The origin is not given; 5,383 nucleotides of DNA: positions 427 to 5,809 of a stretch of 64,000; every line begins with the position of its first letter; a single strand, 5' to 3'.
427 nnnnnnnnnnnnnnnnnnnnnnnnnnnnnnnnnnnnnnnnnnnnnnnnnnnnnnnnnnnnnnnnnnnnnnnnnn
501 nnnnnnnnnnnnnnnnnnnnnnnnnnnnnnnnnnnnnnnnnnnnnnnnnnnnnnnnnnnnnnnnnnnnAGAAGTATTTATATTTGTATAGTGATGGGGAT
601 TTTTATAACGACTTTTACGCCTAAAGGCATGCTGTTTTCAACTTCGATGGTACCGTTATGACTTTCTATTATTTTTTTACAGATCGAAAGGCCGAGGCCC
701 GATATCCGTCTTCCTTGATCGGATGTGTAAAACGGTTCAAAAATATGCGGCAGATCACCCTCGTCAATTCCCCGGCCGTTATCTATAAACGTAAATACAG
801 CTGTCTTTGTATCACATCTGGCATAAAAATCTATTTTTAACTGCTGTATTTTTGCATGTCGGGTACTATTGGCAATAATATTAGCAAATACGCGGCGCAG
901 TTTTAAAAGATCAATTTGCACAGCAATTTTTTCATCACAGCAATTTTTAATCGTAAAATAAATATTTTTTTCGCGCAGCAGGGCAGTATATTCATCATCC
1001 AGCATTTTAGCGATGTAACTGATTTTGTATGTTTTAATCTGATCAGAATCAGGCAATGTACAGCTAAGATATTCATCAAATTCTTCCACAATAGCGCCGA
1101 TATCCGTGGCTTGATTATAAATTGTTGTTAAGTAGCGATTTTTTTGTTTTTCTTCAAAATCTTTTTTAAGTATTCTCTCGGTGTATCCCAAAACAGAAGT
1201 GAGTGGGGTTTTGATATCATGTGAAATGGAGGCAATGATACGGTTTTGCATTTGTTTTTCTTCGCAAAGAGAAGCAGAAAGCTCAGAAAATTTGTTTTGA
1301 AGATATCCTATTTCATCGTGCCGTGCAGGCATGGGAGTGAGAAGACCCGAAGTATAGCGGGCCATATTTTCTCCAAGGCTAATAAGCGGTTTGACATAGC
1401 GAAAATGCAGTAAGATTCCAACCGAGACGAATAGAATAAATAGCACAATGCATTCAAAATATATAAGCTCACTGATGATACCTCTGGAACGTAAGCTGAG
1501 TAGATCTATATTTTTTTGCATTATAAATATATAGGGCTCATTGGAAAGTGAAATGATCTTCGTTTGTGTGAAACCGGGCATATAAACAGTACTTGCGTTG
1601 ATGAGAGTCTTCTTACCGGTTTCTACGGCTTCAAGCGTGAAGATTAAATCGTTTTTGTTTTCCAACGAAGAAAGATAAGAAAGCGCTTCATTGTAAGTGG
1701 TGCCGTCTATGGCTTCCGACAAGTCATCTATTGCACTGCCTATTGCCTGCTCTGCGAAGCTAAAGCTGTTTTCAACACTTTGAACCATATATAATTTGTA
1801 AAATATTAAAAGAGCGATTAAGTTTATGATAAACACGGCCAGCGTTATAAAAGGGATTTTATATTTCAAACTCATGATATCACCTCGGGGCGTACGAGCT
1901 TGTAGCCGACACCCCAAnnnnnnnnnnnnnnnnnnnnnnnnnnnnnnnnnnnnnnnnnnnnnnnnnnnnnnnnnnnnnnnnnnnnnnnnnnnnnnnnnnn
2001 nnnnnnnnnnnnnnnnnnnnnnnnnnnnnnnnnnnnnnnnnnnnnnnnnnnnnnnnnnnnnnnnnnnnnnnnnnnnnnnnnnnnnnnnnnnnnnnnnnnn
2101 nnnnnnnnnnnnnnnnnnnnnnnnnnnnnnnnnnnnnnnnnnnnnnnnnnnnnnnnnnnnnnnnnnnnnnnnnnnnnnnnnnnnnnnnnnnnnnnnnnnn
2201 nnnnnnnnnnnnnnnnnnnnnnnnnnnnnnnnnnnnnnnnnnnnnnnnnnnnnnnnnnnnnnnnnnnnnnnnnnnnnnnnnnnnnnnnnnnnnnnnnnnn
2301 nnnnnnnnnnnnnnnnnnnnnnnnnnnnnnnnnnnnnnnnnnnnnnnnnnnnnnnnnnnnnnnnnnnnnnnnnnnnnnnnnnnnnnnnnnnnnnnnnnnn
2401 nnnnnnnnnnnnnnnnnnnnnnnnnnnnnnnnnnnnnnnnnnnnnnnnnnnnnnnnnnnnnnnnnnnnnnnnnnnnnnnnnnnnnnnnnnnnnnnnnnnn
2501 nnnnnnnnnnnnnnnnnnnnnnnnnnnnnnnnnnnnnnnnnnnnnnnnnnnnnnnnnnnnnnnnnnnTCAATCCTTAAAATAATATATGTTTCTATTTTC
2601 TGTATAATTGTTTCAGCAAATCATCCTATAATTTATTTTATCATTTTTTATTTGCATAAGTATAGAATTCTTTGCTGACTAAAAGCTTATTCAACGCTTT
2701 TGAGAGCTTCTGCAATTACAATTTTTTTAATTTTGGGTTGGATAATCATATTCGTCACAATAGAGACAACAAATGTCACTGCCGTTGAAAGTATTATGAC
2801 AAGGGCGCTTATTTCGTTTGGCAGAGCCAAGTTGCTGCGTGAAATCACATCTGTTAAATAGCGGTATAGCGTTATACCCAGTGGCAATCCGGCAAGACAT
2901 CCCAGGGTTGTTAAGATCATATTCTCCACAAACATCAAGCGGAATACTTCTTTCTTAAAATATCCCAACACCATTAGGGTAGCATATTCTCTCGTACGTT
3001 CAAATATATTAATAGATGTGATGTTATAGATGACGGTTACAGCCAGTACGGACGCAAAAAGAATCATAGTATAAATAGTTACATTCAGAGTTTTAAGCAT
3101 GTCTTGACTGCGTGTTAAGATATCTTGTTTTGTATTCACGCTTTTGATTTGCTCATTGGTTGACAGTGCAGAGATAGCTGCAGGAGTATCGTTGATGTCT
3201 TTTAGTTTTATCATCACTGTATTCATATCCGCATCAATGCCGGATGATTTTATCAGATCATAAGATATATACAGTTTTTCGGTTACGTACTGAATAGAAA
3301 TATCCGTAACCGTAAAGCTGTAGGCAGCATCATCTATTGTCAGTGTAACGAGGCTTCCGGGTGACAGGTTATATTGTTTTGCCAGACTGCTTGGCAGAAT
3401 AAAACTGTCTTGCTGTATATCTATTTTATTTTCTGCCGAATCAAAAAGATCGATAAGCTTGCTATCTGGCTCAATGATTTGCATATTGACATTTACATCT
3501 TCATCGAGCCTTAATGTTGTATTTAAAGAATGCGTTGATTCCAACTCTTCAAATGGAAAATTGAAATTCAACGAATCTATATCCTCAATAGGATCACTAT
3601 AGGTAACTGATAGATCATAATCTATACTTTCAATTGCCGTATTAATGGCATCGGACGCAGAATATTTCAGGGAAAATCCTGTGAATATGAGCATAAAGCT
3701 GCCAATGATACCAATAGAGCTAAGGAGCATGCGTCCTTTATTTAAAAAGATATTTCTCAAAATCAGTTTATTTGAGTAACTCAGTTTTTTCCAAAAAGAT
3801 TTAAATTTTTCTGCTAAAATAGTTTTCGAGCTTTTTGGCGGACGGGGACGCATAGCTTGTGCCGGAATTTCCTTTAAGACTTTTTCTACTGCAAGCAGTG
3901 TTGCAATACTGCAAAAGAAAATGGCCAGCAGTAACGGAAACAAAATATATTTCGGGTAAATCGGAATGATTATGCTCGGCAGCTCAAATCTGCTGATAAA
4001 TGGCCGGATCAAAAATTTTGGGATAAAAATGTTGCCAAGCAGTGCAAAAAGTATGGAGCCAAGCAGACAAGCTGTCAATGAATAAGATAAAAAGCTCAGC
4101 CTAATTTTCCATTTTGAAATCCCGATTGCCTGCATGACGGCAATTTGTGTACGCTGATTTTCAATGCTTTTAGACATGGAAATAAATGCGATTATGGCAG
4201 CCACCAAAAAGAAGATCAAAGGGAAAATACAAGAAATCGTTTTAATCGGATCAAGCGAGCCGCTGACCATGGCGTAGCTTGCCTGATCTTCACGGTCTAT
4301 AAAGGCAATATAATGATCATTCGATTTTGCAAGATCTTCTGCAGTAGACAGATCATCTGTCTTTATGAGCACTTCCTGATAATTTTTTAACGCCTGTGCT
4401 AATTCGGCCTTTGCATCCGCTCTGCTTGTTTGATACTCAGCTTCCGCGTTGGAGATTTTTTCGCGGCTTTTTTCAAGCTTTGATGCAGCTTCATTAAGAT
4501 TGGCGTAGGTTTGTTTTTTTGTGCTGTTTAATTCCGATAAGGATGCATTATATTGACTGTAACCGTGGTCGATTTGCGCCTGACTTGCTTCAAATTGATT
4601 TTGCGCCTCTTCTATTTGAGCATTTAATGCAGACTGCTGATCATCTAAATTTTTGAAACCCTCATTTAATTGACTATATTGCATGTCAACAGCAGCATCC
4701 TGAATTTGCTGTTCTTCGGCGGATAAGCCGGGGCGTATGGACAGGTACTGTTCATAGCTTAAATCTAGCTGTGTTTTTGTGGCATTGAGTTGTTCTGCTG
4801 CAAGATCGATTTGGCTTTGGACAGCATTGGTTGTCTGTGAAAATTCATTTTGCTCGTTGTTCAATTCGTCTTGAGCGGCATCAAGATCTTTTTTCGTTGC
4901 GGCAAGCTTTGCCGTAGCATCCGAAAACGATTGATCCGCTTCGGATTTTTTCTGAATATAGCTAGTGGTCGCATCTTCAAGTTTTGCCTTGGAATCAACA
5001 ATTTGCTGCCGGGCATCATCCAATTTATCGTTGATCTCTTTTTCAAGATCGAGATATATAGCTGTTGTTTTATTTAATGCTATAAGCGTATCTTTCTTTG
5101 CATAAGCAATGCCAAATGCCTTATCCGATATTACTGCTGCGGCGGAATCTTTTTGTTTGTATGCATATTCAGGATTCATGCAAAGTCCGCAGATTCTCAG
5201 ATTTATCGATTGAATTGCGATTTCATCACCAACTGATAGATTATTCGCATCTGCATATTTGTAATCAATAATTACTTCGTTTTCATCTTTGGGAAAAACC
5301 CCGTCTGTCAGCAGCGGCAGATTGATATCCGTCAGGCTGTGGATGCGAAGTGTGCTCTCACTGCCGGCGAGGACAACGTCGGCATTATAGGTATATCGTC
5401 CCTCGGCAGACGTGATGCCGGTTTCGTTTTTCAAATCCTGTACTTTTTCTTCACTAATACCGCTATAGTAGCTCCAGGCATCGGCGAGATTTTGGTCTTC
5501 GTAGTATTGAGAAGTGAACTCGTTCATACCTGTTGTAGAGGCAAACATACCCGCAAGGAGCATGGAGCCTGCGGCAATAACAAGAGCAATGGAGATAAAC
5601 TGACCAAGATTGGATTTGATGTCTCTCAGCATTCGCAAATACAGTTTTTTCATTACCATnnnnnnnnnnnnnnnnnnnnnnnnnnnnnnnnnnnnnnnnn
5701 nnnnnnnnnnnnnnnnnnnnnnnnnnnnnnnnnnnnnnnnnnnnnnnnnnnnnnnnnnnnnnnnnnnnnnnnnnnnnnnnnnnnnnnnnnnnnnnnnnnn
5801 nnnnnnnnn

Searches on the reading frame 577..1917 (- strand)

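Call 37: search_protein_families(library=pfam, proteins=[window:577-1917:-], max_evalue=0.0001)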
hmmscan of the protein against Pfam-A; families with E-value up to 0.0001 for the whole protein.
window:577-1917:- (446 aa): 2 families
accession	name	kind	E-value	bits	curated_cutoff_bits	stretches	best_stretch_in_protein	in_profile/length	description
PF02518.31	HATPase_c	-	1.9e-22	80.2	26.4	1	336-443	2-110/111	Histidine kinase-, DNA gyrase B-, and HSP90-like ATPase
PF00512.31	HisKA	-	1.1e-11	45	26.9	1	224-281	2-58/66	His Kinase A (phospho-acceptor) domain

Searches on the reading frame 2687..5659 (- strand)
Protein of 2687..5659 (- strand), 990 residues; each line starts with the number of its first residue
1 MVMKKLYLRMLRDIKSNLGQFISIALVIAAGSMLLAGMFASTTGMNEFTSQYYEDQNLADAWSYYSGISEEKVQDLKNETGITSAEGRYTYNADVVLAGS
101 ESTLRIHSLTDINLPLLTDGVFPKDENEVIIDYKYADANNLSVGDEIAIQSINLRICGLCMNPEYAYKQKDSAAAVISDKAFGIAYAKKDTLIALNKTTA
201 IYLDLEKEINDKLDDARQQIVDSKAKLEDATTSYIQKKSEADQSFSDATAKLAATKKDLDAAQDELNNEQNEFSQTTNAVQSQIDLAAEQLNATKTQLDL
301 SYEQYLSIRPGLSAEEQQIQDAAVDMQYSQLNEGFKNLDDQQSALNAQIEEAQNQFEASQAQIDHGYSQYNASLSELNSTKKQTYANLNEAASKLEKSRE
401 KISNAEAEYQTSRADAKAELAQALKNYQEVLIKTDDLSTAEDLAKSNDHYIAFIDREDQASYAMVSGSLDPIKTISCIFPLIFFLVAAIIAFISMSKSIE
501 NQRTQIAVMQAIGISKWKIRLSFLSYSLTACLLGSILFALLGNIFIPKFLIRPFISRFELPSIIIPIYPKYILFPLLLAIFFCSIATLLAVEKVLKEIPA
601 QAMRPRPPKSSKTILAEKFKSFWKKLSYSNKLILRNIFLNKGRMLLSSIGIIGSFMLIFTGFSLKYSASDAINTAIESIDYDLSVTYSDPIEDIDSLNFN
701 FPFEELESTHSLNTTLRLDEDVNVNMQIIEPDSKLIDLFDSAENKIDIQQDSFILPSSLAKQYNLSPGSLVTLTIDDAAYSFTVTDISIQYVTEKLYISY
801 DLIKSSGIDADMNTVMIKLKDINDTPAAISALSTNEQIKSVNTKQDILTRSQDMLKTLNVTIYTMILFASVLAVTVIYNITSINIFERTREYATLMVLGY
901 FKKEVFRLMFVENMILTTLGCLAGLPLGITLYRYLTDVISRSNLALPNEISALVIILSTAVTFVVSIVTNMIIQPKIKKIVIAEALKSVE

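Call 37: search_protein_families(library=pfam, proteins=[window:2687-5659:-], max_evalue=0.0001)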
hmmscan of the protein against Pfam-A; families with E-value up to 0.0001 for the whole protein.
window:2687-5659:- (990 aa): 2 families
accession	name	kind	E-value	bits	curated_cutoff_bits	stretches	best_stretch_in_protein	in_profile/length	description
PF02687.27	FtsX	-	2.4e-27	95.8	25.5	2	864-980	2-118/120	FtsX-like permease C-terminal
PF12704.14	MacB_PCD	-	3.7e-10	40.9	27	1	25-178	5-172/207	MacB-like periplasmic core domain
